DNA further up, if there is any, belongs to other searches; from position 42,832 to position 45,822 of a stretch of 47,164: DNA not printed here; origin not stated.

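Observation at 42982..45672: Single polypeptide combining a PHP phosphoesterase with a Rad50/SbcC-like coiled-coil ABC ATPase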

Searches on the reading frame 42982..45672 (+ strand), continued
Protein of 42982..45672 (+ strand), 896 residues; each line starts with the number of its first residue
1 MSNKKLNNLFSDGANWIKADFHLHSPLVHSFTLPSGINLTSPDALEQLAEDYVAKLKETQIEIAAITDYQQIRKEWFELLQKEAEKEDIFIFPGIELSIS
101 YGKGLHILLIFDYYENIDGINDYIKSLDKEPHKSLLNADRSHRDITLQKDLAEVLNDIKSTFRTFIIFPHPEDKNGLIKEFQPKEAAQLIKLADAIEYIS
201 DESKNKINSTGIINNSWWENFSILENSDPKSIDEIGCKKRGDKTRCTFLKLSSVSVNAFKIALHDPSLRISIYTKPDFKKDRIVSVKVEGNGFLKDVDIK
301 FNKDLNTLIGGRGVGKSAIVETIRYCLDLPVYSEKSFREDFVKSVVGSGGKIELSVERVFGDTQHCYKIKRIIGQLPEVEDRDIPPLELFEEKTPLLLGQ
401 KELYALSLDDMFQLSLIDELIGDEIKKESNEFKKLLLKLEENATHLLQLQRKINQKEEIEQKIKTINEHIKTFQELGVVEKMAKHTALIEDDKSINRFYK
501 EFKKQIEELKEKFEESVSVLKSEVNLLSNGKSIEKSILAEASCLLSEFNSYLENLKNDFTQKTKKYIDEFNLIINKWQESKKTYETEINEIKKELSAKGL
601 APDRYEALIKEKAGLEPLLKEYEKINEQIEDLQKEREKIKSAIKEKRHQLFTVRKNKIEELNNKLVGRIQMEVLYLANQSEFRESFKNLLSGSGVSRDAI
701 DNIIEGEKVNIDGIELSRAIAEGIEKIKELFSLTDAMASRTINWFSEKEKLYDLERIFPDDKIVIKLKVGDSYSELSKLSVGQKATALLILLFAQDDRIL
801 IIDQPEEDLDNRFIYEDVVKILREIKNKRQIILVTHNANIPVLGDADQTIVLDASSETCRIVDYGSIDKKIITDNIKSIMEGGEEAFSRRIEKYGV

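Call 69: search_protein_families(library=padloc, proteins=[L086:6733-9021:+, L007:11836-14895:+, L001:11870-14806:+, L012:11859-14405:+, L071:11930-15040:+, L036:11924-15307:+, L004:11822-13660:+, L086:5540-6694:+], max_evalue=0.00001)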
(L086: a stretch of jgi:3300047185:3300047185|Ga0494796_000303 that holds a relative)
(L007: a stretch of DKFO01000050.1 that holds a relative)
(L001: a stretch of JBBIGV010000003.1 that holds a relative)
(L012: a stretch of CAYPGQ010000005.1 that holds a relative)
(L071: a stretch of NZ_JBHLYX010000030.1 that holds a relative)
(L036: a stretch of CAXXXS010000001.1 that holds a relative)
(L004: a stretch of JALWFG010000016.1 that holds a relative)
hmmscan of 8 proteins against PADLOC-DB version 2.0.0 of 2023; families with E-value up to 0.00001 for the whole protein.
L086:6733-9021:+ (762 aa): 1 family
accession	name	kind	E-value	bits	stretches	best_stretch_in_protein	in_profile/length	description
PDLC03654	REase_III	-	1.6e-24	83.7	2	280-608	382-693/1154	Type III restriction enzyme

L007:11836-14895:+ (1019 aa): 1 family
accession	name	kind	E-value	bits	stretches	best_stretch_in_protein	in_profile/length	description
PDLC03654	REase_III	-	4.6e-23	78.9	2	387-597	447-656/1154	Type III restriction enzyme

L001:11870-14806:+ (978 aa): 1 family
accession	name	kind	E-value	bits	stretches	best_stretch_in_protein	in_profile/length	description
PDLC03654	REase_III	-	3.5e-26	89.3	2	279-605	382-693/1154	Type III restriction enzyme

L012:11859-14405:+ (848 aa): 2 families
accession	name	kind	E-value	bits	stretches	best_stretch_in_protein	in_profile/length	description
PDLC03648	REase_III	-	5.2e-14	49.3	1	251-526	127-389/871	Type III restriction enzyme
PDLC03647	REase_III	-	8e-08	28.9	0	442-566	505-627/989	Type III restriction enzyme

L071:11930-15040:+ (1036 aa): 8 families
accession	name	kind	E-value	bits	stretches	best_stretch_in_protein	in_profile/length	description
PDLC03044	REase_I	-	0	1701.8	1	1-1013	1-1012/1034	Type I restriction enzyme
PDLC03041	REase_I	-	2.3e-98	328.5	2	230-926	284-965/1099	Type I restriction enzyme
PDLC03040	REase_I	-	5e-87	290.8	1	21-978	19-948/1029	Type I restriction enzyme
PDLC03048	REase_I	-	6.4e-70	234.4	1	22-741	19-711/976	Type I restriction enzyme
PDLC03046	REase_I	-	5.9e-30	101.9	3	565-694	610-733/1025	Type I restriction enzyme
PDLC03045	REase_I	-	4.2e-21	72.7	1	272-713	281-710/995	Type I restriction enzyme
PDLC02707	PbeA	-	3.1e-07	27.3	1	266-515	259-501/672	PbeA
PDLC02704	PbeA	-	1e-06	25.5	1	266-515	261-508/682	PbeA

L036:11924-15307:+ (1127 aa): 30 families (the best 25 are shown)
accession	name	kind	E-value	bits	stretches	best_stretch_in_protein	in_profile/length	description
PDLC01075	C3a139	-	3.8e-74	248.6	1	2-1032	4-878/948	HKD+Snf2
PDLC02623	DrmD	-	9.2e-32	107.7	2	806-872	578-644/1040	DrmD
PDLC02621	DrmD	-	1.1e-29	101.3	2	805-869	576-641/1040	DrmD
PDLC02500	BrxHI|BrxHII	-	2e-28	97.4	1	799-869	521-590/933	BrxHI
PDLC02619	DrmD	-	2.7e-28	96.6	2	685-868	390-549/872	DrmD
PDLC02843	DpdE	-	1e-22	78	2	269-408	175-301/1091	DpdE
PDLC04556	PDC-M27C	-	3.4e-21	73.3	1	251-330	33-116/892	-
PDLC02572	DrmA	-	1.4e-19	67.6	1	806-856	575-626/1043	DrmA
PDLC02633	DrmD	-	4.2e-19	66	1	806-866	582-643/839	DrmD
PDLC02193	PLD_Helicase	-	6.5e-19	65.6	1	805-868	751-814/905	-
PDLC02840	DpdE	-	1.2e-18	64.8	2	270-407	177-305/1091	DpdE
PDLC00659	HmaA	-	1.2e-18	64.5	1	805-853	564-612/1176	SNF2 helicase / DEAD-box helicase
PDLC02632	DrmD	-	2.2e-18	64.1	1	806-859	578-632/662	DrmD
PDLC03830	ZacC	-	1.7e-14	51.4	0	818-889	864-918/1019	-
PDLC04554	PDC-M27C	-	2.5e-14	50.5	0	251-317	33-102/1217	-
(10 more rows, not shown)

L004:11822-13660:+ (612 aa): 104 families (the best 25 are shown)
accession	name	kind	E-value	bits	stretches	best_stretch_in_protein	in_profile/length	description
PDLC00067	GajA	-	5.3e-104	346.8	1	3-611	2-598/604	AAA ATPase domain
PDLC00062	GajA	-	1.1e-88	296.3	2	4-371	1-370/639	AAA ATPase domain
PDLC00094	GajA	-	1.1e-80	269.8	1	4-558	1-528/569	AAA ATPase domain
PDLC00070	GajA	-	5.4e-46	155.4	1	4-490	1-460/596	AAA ATPase domain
PDLC00069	GajA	-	1.2e-43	147.5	2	151-483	164-507/687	AAA ATPase domain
PDLC00090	GajA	-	2.4e-43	146.8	1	4-455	1-455/659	AAA ATPase domain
PDLC00083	GajA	-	2.9e-39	133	1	4-517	1-506/639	AAA ATPase domain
PDLC02979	AriA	-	5.8e-39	132.9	1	4-345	1-373/373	-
PDLC00092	GajA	-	1.1e-35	121.3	2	154-488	163-479/604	AAA ATPase domain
PDLC00077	GajA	-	1.6e-35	120.8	2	154-610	185-615/616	AAA ATPase domain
PDLC00071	GajA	-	9.4e-35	118.4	1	4-487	1-444/588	AAA ATPase domain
PDLC00096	GajA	-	1.6e-34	117.6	1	4-495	1-471/630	AAA ATPase domain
PDLC00072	GajA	-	5.4e-34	115.7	2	161-602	202-631/709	AAA ATPase domain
PDLC00065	GajA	-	5.8e-34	115.9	1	4-590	1-554/670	AAA ATPase domain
PDLC00086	GajA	-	6.4e-34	115.7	1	4-367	1-368/600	AAA ATPase domain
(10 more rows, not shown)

L086:5540-6694:+ (384 aa): 3 families
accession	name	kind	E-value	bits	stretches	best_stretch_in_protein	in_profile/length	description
PDLC02394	pAgo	-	3.7e-21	72.6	1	20-340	47-389/1121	-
PDLC02402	Aga_SIR2-PNTD1-PNTD2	-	4.4e-17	59.5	1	183-372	357-552/876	Class I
PDLC02418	Aga_SIR2-Kinase-PNTD1-PNTD2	-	7.7e-11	38.9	1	177-372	209-430/756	Class I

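Call 72: search_solved_structures(query=L007:11836-14895:+, max_evalue=0.01)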
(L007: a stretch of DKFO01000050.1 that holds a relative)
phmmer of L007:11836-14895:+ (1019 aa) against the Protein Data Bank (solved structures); distinct sequences matched with E-value up to 0.01: 0.

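Call 75: search_protein_families(library=padloc, alignment_id=A3, max_evalue=1e-8)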
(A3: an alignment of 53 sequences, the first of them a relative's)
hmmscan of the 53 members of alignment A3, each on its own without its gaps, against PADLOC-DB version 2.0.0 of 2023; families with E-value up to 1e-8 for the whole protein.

A. member 1, L001:5904-7958:+ (684 aa): 23 families
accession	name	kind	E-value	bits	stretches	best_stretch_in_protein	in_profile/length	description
PDLC03638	MTase_III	-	4e-118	393.9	1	131-683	307-816/816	Type III methyltransferase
PDLC03637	MTase_III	-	1.6e-100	335.2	1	206-529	118-459/513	Type III methyltransferase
PDLC03644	MTase_III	-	1.4e-96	322.4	1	208-565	37-422/542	Type III methyltransferase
PDLC03634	MTase_III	-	2.2e-94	315.5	2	257-537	171-456/621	Type III methyltransferase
PDLC03636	MTase_III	-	1.3e-74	250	1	205-538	42-408/575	Type III methyltransferase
PDLC03641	MTase_III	-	5.2e-73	244.7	2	257-528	182-451/657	Type III methyltransferase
PDLC03640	MTase_III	-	6.3e-63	211.1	3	378-544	279-452/654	Type III methyltransferase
PDLC03646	MTase_III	-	3e-61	205.5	2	146-336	413-596/1057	Type III methyltransferase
PDLC03642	MTase_III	-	6.4e-56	188.1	1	196-537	70-413/528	Type III methyltransferase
PDLC03635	MTase_III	-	3.1e-50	169.6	1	209-345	218-357/708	Type III methyltransferase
PDLC03643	MTase_III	-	3.1e-41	140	1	265-526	3-269/465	Type III methyltransferase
PDLC03354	MTase_II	-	4e-39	132.8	1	210-531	61-378/425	Type II methyltransferase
PDLC03639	MTase_III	-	1.7e-35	120.5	2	196-401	74-285/639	Type III methyltransferase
PDLC03278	MTase_II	-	9e-35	118.8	2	219-339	8-124/390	Type II methyltransferase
PDLC03300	MTase_II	-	1.2e-29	101.3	1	249-341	78-167/302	Type II methyltransferase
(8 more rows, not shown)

B. families by the number of members that match (of 53 scanned): 308 families (the first 25 are shown)
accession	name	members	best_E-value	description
PDLC03354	MTase_II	9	1.3e-84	Type II methyltransferase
PDLC03300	MTase_II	9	7.4e-43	Type II methyltransferase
PDLC03339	MTase_II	9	3.1e-41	Type II methyltransferase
PDLC03371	MTase_II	9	1e-34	Type II methyltransferase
PDLC03299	MTase_II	9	6.6e-28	Type II methyltransferase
PDLC03638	MTase_III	8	9.7e-286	Type III methyltransferase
PDLC03634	MTase_III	8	1.1e-251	Type III methyltransferase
PDLC03637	MTase_III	8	7e-154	Type III methyltransferase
PDLC03641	MTase_III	8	8.4e-123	Type III methyltransferase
PDLC03644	MTase_III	8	5.6e-107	Type III methyltransferase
PDLC03640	MTase_III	8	5.8e-83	Type III methyltransferase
PDLC03639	MTase_III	8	5.9e-62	Type III methyltransferase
PDLC03265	MTase_II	8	2.5e-24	Type II methyltransferase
PDLC03633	MTase_III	7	7.4e-107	Type III methyltransferase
PDLC03636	MTase_III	7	1.3e-74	Type III methyltransferase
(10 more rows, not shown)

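Call 76: search_protein_families(library=padloc, alignment_id=A4, max_evalue=1e-8)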
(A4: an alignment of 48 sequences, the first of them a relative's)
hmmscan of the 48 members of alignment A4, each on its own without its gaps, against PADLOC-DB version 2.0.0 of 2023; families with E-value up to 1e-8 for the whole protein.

A. member 1, L001:11870-14806:+ (978 aa): 1 family
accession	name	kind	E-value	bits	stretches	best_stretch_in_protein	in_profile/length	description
PDLC03654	REase_III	-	3.5e-26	89.3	1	279-605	382-693/1154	Type III restriction enzyme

B. families by the number of members that match (of 48 scanned): 205 families (the first 25 are shown)
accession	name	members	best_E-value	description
PDLC03044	REase_I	6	0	Type I restriction enzyme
PDLC03041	REase_I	5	4.9e-101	Type I restriction enzyme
PDLC03040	REase_I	5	5.8e-91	Type I restriction enzyme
PDLC03048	REase_I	5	6.4e-70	Type I restriction enzyme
PDLC03046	REase_I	5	6.2e-32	Type I restriction enzyme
PDLC03045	REase_I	4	4.4e-26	Type I restriction enzyme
PDLC03647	REase_III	3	0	Type III restriction enzyme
PDLC03654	REase_III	3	2e-146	Type III restriction enzyme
PDLC03649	REase_III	3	4.6e-94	Type III restriction enzyme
PDLC02335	AbiLi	3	5.4e-64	AbiLi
PDLC02980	AriA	3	1.5e-30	-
PDLC04178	HEC-01A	3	6.8e-17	-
PDLC03648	REase_III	3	8.8e-17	Type III restriction enzyme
PDLC04176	HEC-01A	3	2.8e-14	-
PDLC04182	HEC-01A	3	2e-13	-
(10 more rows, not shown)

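Call 80: search_protein_families(library=pfam, proteins=[L007:13333-14892:+, L086:7933-9018:+, L001:13370-14803:+, L030:10927-12003:+, L047:10905-11981:+, L058:10793-11926:+, L032:11071-12153:+, L066:11109-12395:+, L037:2886-4415:+], max_evalue=0.05)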
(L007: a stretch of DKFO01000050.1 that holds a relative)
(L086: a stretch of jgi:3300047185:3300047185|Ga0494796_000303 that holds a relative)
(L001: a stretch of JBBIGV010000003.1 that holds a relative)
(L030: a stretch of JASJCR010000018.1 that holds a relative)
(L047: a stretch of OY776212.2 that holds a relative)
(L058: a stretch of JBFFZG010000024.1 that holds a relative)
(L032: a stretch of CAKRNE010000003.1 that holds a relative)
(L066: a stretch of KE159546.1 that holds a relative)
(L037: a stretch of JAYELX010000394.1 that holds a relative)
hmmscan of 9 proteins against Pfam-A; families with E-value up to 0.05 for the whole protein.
L007:13333-14892:+ (520 aa): 0 families

L086:7933-9018:+ (362 aa): 0 families

L001:13370-14803:+ (478 aa): 0 families

L030:10927-12003:+ (358 aa): 6 families
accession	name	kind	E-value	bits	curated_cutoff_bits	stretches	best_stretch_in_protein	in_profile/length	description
PF00534.26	Glycos_transf_1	-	8.7e-34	117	26.4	1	174-333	12-170/172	Glycosyl transferases group 1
PF13692.12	Glyco_trans_1_4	-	7.9e-28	97.9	27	1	179-321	3-142/142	Glycosyl transferases group 1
PF13439.12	Glyco_transf_4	-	4.1e-08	33.9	28.5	1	32-145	40-153/170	Glycosyltransferase Family 4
PF13579.12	Glyco_trans_4_4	-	2e-07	31.9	29.7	1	34-155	39-156/158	Glycosyl transferase 4-like domain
PF20706.3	GT4-conflict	-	3.3e-05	23.5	26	1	245-347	271-383/385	Family 4 Glycosyltransferase in conflict systems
PF13524.12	Glyco_trans_1_2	-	0.0047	17.3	25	1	237-350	28-143/144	Glycosyl transferase-like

L047:10905-11981:+ (358 aa): 1 family
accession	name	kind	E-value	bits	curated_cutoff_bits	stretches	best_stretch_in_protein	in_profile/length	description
PF01609.27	DDE_Tnp_1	-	2.6e-06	27.8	23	1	152-305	71-200/200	Transposase DDE domain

L058:10793-11926:+ (377 aa): 6 families
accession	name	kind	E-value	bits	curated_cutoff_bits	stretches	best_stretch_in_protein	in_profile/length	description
PF00534.26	Glycos_transf_1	-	2.9e-33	115.3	26.4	1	177-337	12-171/172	Glycosyl transferases group 1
PF13692.12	Glyco_trans_1_4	-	9.3e-31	107.4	27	1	182-324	3-142/142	Glycosyl transferases group 1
PF20706.3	GT4-conflict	-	2.5e-11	43.6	26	1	172-300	188-323/385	Family 4 Glycosyltransferase in conflict systems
PF13439.12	Glyco_transf_4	-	1e-08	35.9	28.5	1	28-149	11-153/170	Glycosyltransferase Family 4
PF13579.12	Glyco_trans_4_4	-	2.9e-08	34.7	29.7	1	58-154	60-152/158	Glycosyl transferase 4-like domain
PF13524.12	Glyco_trans_1_2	-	0.00023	21.6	25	1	197-347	4-137/144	Glycosyl transferase-like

L032:11071-12153:+ (360 aa): 6 families
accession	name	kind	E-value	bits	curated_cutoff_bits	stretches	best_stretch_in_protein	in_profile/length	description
PF01628.27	HrcA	-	1.4e-67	228.3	22.2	1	112-339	1-215/215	HrcA protein C terminal domain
PF03444.21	HrcA_DNA-bdg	-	6e-05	23.1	21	1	9-80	1-71/79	Winged helix-turn-helix transcription repressor, HrcA DNA-binding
PF08279.18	HTH_11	-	0.0029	17.9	25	1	21-65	5-47/55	HTH domain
PF01726.22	LexA_DNA_bind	-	0.0038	17.4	23.7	1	9-64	3-57/65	LexA DNA binding domain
PF21097.3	SR_plectin_7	-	0.024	15.5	27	0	76-123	35-82/116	Spectrin repeat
PF04862.18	DUF642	-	0.035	14.3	27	0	200-284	59-143/157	Protein of unknown function (DUF642)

L066:11109-12395:+ (428 aa): 8 families
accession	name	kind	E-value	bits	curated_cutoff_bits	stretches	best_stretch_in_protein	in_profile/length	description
PF13304.12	AAA_21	-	4.9e-28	99.5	27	1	50-374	2-304/304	AAA domain, putative AbiEii toxin, Type IV TA system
PF13175.12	AAA_15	-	0.00013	22.1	32.1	1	99-370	132-371/374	AAA ATPase domain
PF13166.12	AAA_13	-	0.00025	20.3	36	1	45-71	14-40/713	AAA domain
PF02463.25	SMC_N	-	0.0046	16.8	40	0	46-64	22-41/220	RecF/RecN/SMC N terminal domain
PF01637.24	ATPase_2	-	0.011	16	33.2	0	45-75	18-48/225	ATPase domain predominantly from Archaea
PF13401.12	AAA_22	-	0.02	15.7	27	0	49-69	7-27/130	AAA domain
PF10923.14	BrxC_BrxD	-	0.025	13.9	22.2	0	37-72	39-74/414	BREX system ATP-binding protein BrxC/D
PF00004.35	AAA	-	0.037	14.9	21.2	0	52-70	3-21/131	ATPase family associated with various cellular activities (AAA)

L037:2886-4415:+ (509 aa): 7 families
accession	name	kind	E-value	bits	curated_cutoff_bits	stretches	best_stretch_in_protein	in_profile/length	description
PF13175.12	AAA_15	-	1.4e-25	91.2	32.1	1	2-428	3-374/374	AAA ATPase domain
PF13304.12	AAA_21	-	1.1e-17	65.6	27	2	172-428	65-303/304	AAA domain, putative AbiEii toxin, Type IV TA system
PF12476.13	DUF3696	-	0.00015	22.3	22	1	446-483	5-42/52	Protein of unknown function (DUF3696)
PF13476.12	AAA_23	-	0.0019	19.3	27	1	6-44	3-41/201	AAA domain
PF02463.25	SMC_N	-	0.0069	16.3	40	1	2-43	2-45/220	RecF/RecN/SMC N terminal domain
PF13555.12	AAA_29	-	0.0076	16.4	27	1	3-44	2-44/61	P-loop containing region of AAA domain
PF09081.16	AMT4_dom_C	-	0.028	14.7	27.6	0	93-127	30-64/64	Glucan 1,4-alpha-maltotetraohydrolase, domain C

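Call 94: search_protein_representatives(protein=window:42982-45672:+)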
Query: 896 residues. Proteins with E-value up to 0.001 (for the whole library): 7117; up to 1e-10: 5020; up to 1e-30: 1330. The best 150 are listed.
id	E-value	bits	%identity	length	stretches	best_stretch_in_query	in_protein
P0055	0.0e+00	1032.9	54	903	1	8-896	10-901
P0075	2.9e-263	892.6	50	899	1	13-895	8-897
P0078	3.1e-260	882.6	57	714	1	8-705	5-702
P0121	2.4e-236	803.6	46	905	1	11-895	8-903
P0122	3.9e-198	677.2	39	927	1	12-895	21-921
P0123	4.0e-188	644.1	41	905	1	12-896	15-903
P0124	3.3e-187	641.1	50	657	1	251-895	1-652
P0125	1.1e-183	629.4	39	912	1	12-895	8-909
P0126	3.1e-178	611.4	37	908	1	10-895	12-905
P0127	5.7e-176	603.9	37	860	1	53-895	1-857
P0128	2.0e-175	602.1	37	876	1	48-895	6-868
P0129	7.2e-173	593.6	38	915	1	12-895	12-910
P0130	2.1e-170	585.5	37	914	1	12-896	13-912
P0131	1.5e-169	582.6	36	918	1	11-895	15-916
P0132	1.7e-169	582.5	37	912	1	18-895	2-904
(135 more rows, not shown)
